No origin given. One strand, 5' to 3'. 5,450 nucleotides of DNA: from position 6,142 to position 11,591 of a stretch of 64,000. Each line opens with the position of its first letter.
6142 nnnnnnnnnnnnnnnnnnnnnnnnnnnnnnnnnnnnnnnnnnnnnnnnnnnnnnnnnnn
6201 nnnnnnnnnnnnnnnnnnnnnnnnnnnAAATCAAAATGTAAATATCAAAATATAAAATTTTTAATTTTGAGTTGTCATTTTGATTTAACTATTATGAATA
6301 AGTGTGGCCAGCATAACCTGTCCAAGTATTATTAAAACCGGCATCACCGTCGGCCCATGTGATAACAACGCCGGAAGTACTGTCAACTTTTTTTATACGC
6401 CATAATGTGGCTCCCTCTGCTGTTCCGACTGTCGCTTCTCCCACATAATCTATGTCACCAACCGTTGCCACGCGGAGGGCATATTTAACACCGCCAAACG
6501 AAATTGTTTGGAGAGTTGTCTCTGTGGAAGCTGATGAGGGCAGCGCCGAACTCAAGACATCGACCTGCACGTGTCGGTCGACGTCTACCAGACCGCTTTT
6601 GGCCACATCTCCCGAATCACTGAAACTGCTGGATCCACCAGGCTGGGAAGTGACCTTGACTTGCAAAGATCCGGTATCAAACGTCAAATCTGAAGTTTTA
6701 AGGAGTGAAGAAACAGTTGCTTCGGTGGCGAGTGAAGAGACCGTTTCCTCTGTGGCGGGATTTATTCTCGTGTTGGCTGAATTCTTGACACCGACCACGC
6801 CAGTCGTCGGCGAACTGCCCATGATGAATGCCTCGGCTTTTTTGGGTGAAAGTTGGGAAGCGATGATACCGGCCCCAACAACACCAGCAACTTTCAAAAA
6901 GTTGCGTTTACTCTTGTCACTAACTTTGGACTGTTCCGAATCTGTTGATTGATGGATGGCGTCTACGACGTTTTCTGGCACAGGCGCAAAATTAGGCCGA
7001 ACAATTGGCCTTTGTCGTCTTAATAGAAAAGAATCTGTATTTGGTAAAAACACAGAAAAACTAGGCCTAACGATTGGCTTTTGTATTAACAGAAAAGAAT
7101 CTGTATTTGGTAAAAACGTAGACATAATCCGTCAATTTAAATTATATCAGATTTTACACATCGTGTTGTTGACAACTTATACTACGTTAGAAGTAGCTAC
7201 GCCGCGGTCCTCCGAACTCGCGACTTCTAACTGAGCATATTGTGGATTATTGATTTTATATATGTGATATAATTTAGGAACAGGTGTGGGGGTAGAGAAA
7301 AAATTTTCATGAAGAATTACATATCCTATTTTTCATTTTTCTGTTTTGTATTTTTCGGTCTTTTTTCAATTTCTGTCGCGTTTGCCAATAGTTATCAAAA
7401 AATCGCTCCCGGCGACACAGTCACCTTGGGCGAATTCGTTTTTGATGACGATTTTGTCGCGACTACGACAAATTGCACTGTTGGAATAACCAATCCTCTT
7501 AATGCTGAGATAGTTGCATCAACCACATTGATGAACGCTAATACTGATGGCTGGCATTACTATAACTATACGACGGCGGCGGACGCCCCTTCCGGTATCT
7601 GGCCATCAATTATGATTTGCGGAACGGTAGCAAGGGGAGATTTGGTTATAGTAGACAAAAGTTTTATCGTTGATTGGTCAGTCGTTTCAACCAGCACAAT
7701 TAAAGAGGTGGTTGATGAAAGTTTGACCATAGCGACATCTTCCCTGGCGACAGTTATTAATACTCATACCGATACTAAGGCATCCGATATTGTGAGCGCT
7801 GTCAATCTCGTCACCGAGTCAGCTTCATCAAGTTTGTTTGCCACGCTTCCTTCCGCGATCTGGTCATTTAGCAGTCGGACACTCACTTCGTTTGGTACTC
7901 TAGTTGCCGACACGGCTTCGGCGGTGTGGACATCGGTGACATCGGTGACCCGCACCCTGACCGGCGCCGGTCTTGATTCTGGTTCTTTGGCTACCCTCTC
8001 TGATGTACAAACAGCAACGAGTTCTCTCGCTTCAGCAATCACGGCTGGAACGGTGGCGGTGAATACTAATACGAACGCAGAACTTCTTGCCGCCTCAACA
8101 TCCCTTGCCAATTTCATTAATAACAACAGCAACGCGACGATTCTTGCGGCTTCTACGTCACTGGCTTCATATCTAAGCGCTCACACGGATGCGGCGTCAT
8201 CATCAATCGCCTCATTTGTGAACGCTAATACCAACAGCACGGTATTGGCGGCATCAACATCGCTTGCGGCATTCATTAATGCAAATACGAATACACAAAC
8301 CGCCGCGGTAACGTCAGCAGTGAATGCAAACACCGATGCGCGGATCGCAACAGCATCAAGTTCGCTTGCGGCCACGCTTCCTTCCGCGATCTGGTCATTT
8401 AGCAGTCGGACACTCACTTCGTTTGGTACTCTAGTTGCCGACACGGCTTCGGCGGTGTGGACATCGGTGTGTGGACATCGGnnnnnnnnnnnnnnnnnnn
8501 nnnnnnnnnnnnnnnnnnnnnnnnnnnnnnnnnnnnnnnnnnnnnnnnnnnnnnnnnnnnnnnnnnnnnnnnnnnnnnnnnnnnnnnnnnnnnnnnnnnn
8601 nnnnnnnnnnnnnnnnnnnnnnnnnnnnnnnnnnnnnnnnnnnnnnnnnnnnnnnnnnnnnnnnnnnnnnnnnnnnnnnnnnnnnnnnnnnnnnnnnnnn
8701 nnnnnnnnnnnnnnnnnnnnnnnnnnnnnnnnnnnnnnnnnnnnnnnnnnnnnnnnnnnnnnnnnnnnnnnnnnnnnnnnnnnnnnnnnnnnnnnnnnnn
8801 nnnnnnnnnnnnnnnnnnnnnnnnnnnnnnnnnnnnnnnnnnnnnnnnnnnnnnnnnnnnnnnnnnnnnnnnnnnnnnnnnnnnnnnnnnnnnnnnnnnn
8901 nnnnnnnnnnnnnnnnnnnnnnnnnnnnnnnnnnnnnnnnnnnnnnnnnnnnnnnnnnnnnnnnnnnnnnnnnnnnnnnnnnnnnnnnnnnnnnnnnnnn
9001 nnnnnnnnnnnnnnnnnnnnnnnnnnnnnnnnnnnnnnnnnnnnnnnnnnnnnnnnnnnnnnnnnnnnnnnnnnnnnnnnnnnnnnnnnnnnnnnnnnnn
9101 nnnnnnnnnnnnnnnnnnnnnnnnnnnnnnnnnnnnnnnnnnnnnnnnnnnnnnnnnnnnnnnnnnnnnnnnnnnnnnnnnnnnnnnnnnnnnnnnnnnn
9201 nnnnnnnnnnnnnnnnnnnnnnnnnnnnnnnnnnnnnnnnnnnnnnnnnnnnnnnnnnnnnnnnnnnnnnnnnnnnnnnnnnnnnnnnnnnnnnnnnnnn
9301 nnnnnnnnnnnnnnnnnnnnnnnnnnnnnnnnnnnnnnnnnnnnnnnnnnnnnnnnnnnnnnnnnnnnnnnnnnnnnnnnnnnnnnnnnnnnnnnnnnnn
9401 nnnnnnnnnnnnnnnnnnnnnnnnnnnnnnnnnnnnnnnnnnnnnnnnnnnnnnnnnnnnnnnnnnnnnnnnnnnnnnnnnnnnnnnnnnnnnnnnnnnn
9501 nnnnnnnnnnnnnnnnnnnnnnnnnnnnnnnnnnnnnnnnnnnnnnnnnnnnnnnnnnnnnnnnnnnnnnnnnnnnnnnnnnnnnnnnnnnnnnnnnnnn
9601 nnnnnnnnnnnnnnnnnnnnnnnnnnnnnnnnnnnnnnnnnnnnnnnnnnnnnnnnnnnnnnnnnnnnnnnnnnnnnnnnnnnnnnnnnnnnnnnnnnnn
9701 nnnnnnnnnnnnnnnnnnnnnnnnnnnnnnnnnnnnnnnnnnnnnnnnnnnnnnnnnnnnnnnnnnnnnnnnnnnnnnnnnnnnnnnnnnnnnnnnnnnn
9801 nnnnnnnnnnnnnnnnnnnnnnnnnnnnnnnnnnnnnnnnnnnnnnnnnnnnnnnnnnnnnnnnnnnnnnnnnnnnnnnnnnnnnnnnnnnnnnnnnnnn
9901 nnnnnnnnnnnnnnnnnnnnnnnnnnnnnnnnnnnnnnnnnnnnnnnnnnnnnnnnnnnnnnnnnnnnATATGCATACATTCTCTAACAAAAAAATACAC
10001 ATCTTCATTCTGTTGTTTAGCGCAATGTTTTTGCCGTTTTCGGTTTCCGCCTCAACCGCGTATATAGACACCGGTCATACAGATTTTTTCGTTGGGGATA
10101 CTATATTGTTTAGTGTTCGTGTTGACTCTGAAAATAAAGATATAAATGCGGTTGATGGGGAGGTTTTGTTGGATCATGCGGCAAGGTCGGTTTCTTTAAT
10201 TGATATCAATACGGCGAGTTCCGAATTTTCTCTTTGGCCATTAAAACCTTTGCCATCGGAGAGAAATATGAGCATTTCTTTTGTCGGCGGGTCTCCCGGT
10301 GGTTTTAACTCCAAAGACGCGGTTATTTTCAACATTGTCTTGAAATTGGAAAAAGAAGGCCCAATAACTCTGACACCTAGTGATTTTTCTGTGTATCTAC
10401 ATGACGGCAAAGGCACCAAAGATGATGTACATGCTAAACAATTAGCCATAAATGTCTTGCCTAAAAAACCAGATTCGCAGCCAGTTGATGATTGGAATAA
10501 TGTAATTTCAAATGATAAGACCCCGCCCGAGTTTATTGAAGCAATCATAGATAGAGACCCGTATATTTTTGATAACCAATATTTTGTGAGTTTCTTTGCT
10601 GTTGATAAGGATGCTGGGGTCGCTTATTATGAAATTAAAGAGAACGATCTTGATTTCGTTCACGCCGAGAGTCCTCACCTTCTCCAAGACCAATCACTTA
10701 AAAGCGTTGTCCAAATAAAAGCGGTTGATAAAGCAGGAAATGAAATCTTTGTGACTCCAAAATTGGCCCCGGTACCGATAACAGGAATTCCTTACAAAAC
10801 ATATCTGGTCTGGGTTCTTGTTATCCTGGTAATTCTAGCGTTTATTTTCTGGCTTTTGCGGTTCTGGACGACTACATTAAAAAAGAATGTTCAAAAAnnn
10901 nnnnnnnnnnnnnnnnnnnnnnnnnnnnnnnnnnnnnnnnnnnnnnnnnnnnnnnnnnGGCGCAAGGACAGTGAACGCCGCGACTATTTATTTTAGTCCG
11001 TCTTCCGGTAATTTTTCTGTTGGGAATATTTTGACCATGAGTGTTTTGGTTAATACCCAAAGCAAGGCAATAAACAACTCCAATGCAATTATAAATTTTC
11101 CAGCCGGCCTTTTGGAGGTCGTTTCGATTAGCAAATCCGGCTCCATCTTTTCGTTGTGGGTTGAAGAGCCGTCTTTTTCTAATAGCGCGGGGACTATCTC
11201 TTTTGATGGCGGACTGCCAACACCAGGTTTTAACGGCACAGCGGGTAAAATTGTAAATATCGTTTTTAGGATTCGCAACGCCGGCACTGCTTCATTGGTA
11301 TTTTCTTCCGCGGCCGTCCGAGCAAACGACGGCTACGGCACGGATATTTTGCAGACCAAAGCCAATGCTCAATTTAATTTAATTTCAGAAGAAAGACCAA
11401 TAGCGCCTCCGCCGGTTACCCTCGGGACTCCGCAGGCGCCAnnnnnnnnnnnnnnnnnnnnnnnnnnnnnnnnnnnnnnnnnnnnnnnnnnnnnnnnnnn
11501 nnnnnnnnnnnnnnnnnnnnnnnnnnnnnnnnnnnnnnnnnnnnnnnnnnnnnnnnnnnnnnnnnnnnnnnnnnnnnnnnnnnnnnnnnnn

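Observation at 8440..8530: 14-bp tandem duplication splits the dockerin surface-protein gene; possible slipped-strand phase variation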

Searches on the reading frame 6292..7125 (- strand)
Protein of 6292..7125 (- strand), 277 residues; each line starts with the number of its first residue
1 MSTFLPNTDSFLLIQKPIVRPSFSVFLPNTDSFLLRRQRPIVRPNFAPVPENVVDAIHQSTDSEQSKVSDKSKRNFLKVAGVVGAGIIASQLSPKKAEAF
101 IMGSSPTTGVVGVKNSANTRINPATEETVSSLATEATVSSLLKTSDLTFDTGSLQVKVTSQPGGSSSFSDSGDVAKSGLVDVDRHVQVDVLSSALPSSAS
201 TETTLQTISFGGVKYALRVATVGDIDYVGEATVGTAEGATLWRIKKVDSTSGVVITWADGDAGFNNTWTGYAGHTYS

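Call 10: search_protein_families(library=pfam, proteins=[window:6292-7125:-], max_evalue=0.01)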
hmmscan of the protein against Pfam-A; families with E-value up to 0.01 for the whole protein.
window:6292-7125:- (277 aa): 1 family
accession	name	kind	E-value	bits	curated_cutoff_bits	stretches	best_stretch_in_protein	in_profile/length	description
PF10518.14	TAT_signal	-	0.0073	16.7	22.7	0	72-86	3-17/21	TAT (twin-arginine translocation) pathway signal sequence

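Call 29: search_protein_families(library=pfam, proteins=[window:6292-7125:-], max_evalue=5)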
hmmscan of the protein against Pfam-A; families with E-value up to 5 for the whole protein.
window:6292-7125:- (277 aa): 1 family
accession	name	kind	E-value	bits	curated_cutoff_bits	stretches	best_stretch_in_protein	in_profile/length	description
PF10518.14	TAT_signal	-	0.0073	16.7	22.7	1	72-86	3-17/21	TAT (twin-arginine translocation) pathway signal sequence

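Call 38: find_encoding_contigs(protein=window:6292-7125:-, flank=10000, max_places=10)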
Protein window:6292-7125:- (277 aa): 1 contig read that carries it; 1 place shown.
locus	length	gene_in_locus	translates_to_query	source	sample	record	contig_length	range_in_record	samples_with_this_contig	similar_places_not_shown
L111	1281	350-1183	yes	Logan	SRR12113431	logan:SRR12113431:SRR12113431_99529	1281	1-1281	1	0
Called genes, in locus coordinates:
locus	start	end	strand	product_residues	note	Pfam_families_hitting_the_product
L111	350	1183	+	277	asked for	-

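Call 64: list_cluster_members(proteins=[window:6292-7125:-, window:3679-5892:-, window:10887-12614:+])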
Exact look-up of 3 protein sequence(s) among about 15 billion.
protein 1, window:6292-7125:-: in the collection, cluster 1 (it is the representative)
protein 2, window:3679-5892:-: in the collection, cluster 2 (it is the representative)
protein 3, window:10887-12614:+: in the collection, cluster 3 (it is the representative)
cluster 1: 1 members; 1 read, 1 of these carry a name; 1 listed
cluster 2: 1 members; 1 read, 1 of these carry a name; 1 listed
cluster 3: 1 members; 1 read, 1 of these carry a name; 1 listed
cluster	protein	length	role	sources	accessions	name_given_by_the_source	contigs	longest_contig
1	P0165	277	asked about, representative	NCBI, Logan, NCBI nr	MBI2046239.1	MAG: hypothetical protein HYT28_02370 [Parcubacteria group bacterium] | hypothetical protein [Parcubacteria group bacterium]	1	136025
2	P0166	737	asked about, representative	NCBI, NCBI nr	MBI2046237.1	MAG: hypothetical protein HYT28_02360 [Parcubacteria group bacterium] | hypothetical protein [Parcubacteria group bacterium]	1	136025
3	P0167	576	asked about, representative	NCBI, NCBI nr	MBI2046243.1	MAG: hypothetical protein HYT28_02390 [Parcubacteria group bacterium] | hypothetical protein [Parcubacteria group bacterium]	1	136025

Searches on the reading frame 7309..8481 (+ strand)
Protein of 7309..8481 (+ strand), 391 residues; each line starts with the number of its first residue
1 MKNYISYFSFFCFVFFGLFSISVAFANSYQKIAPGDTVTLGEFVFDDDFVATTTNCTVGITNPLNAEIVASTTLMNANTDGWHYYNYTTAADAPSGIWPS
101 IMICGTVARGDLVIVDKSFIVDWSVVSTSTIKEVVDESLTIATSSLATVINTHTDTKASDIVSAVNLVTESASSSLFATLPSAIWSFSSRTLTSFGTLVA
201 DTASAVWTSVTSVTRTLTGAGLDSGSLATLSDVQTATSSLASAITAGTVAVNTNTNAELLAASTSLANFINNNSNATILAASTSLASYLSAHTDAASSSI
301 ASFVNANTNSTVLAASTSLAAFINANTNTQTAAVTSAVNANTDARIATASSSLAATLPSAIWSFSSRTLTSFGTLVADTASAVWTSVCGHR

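Call 11: find_encoding_contigs(protein=window:7309-8481:+, flank=6000, max_places=10)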
Protein window:7309-8481:+ (391 aa): no gene with exactly this product is on record in the collection.

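Call 33: list_cluster_members(proteins=[P0001, window:7309-8481:+, window:9971-10897:+])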
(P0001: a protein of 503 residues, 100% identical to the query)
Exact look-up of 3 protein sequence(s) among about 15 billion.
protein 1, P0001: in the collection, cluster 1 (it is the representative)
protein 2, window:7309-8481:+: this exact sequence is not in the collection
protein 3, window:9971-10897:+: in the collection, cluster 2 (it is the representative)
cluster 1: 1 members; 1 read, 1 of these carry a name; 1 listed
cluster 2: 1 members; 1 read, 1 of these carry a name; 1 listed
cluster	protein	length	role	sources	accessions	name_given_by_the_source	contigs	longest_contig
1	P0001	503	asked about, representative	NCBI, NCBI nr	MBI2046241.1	MAG: hypothetical protein HYT28_02380 [Parcubacteria group bacterium] | hypothetical protein [Parcubacteria group bacterium]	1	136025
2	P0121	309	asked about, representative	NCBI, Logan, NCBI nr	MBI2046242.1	MAG: hypothetical protein HYT28_02385 [Parcubacteria group bacterium] | hypothetical protein [Parcubacteria group bacterium]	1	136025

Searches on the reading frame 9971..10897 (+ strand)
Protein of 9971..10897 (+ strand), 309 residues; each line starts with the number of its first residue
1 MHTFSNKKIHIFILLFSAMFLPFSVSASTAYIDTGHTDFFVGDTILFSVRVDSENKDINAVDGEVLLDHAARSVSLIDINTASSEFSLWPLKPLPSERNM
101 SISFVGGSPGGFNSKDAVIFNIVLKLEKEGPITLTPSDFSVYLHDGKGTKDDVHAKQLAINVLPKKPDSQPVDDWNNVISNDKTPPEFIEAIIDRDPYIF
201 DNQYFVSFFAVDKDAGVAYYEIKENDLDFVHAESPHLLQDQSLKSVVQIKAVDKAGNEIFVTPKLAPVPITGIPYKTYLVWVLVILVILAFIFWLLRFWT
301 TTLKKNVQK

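Call 10: search_protein_families(library=pfam, proteins=[window:9971-10897:+], max_evalue=0.01)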
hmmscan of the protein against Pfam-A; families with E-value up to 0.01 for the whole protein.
window:9971-10897:+ (309 aa): 0 families

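Call 29: search_protein_families(library=pfam, proteins=[window:9971-10897:+], max_evalue=5)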
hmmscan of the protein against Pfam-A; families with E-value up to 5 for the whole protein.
window:9971-10897:+ (309 aa): 0 families

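Call 32: search_solved_structures(query=window:9971-10897:+, max_evalue=1)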
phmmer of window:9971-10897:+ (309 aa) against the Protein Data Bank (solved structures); distinct sequences matched with E-value up to 1: 0.

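Call 34: find_encoding_contigs(protein=window:9971-10897:+, flank=10000, max_places=10)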
Protein window:9971-10897:+ (309 aa): 1 contig read that carries it; 1 place shown.
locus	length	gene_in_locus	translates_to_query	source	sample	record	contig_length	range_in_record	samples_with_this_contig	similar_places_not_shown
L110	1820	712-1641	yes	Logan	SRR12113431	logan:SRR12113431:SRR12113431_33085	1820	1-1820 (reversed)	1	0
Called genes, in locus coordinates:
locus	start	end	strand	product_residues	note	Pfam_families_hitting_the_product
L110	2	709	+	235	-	?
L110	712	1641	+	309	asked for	-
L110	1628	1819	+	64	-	?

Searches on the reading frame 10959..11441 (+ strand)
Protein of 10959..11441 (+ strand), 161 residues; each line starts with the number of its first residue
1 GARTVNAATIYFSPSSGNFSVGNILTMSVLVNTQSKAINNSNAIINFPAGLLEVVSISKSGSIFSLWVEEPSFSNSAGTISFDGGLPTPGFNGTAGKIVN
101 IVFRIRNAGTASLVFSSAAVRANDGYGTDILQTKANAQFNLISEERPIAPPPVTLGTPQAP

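Call 44: find_homologous_proteins(query=window:10959-11441:+, max_evalue=0.001)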
Query window:10959-11441:+ (161 aa): 43 proteins with E <= 0.001 among 116 candidates.
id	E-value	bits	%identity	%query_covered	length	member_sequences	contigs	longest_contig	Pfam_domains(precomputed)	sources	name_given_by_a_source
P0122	2.8e-74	266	82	88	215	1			-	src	-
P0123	3.0e-63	230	66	99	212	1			-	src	-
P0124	1.1e-62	228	66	99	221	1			-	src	-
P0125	1.2e-60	222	70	93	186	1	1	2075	-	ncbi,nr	ncbi:MAG: cohesin domain-containing protein, partial [Candidatus Azambacteria bacterium]|nr:cohesin 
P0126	1.3e-58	215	87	74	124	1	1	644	PF00963.25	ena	-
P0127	1.6e-56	208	64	93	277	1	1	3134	PF00963.25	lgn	-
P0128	2.1e-54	202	67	84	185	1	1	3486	-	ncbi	ncbi:MAG: cohesin domain-containing protein, partial [Parcubacteria group bacterium]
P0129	5.7e-54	200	60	99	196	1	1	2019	-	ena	-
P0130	1.7e-53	199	61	93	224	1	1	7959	-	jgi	jgi:Cohesin domain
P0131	4.2e-50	188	59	93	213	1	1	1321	-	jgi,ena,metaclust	metaclust:\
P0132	1.1e-46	176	60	93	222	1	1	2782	PF00963.25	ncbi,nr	ncbi:MAG: hypothetical protein QG642_711, partial [Patescibacteria group bacterium]|nr:hypothetical 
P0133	3.3e-46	175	77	65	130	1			-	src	-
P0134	2.8e-45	172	71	75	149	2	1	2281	-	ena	-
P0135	6.7e-44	167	57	91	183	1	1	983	-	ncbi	-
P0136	8.4e-41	157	53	97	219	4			PF00963.25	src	-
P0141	1.4e-37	147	51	98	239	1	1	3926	PF00963.25,PF01981.22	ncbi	-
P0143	3.6e-37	146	65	65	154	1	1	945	PF00963.25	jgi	-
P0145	5.4e-37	145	51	94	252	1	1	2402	PF00963.25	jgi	jgi:hypothetical protein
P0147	2.7e-34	136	46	93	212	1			PF00963.25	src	-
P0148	8.3e-34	135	59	68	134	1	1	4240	PF00963.25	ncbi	-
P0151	2.7e-31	127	51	84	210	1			PF00963.25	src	-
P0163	4.2e-24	103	45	91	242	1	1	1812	PF00963.25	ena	-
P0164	1.2e-13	69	35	81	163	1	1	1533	PF00963.25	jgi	jgi:hypothetical protein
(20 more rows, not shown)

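Call 46: search_solved_structures(query=A3, max_evalue=0.01)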
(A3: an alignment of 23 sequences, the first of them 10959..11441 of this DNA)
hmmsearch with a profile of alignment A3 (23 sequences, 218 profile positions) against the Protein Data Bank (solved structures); distinct sequences matched with E-value up to 0.01: 0.

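Call 47: search_protein_families(library=pfam, alignment_id=A3, max_evalue=0.001)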
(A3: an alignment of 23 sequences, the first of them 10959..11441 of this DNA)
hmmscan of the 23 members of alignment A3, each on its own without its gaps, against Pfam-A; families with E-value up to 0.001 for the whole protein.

A. member 1, window:10959-11441:+ (161 aa): 0 families

B. families by the number of members that match (of 23 scanned): 2 families
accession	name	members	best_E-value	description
PF00963.24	Cohesin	12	3.1e-10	Cohesin domain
PF01981.21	PTH2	1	7.1e-08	Peptidyl-tRNA hydrolase PTH2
